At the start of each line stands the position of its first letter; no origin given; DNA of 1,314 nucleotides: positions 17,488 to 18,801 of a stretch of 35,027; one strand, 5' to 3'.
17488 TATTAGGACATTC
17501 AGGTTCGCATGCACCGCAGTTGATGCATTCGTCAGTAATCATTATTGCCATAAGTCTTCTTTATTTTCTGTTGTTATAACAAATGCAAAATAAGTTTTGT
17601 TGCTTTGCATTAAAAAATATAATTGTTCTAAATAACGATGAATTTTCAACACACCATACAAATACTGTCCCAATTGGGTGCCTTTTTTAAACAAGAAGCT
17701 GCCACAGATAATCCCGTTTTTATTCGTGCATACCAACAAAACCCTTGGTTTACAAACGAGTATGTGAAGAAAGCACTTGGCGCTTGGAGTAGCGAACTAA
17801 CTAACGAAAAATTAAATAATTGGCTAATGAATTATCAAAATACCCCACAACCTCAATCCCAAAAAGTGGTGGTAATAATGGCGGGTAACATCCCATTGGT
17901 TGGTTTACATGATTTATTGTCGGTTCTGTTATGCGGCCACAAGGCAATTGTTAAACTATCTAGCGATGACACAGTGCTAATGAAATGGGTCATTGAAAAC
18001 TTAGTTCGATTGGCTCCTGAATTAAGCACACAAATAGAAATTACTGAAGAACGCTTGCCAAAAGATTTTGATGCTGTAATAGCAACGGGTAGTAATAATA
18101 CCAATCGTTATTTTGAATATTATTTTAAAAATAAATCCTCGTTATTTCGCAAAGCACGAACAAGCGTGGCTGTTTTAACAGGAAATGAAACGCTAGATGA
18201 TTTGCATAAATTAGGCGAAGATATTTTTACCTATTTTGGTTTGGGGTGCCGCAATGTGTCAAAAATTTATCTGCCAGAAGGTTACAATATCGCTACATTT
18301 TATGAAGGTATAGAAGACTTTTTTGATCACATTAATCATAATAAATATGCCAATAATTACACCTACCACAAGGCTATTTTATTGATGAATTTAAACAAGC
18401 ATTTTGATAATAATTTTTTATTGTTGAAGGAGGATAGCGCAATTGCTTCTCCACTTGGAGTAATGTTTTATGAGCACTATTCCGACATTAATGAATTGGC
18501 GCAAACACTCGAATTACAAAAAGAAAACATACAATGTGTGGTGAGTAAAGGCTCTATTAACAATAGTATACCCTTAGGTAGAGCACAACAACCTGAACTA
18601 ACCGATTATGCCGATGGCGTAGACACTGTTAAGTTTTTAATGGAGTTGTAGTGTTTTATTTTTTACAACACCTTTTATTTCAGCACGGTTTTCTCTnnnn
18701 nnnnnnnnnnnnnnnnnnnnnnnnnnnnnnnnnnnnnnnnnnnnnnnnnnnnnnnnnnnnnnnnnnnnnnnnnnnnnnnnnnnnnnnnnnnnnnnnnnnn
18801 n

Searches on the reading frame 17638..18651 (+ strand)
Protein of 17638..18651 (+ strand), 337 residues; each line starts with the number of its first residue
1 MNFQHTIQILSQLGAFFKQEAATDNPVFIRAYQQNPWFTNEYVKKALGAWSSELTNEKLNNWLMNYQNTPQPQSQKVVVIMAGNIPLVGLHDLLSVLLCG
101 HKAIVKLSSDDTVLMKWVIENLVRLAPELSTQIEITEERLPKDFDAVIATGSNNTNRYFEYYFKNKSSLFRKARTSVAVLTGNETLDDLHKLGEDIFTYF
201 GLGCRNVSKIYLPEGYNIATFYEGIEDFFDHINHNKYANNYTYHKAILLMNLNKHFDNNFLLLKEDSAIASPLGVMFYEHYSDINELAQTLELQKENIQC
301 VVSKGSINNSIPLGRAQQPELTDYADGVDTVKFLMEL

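Call 3: search_protein_families(library=pfam, proteins=[window:17638-18651:+], max_evalue=0.01)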
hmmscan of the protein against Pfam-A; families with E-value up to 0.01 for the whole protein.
window:17638-18651:+ (337 aa): 1 family
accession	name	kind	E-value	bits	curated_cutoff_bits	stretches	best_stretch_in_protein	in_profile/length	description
PF05893.19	LuxC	-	1.7e-08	34.2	21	1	70-213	86-241/401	Acyl-CoA reductase (LuxC)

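Call 4: search_protein_families(library=ncbifam, proteins=[window:17638-18651:+], max_evalue=0.01)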
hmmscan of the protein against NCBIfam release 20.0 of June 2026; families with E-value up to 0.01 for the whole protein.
window:17638-18651:+ (337 aa): 1 family
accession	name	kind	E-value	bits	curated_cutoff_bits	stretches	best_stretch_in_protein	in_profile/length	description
NF052251.1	LCFA_red_LuxC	equivalog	0.00036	19.2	750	1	75-124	143-192/478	long-chain-fatty-acyl-CoA reductase LuxC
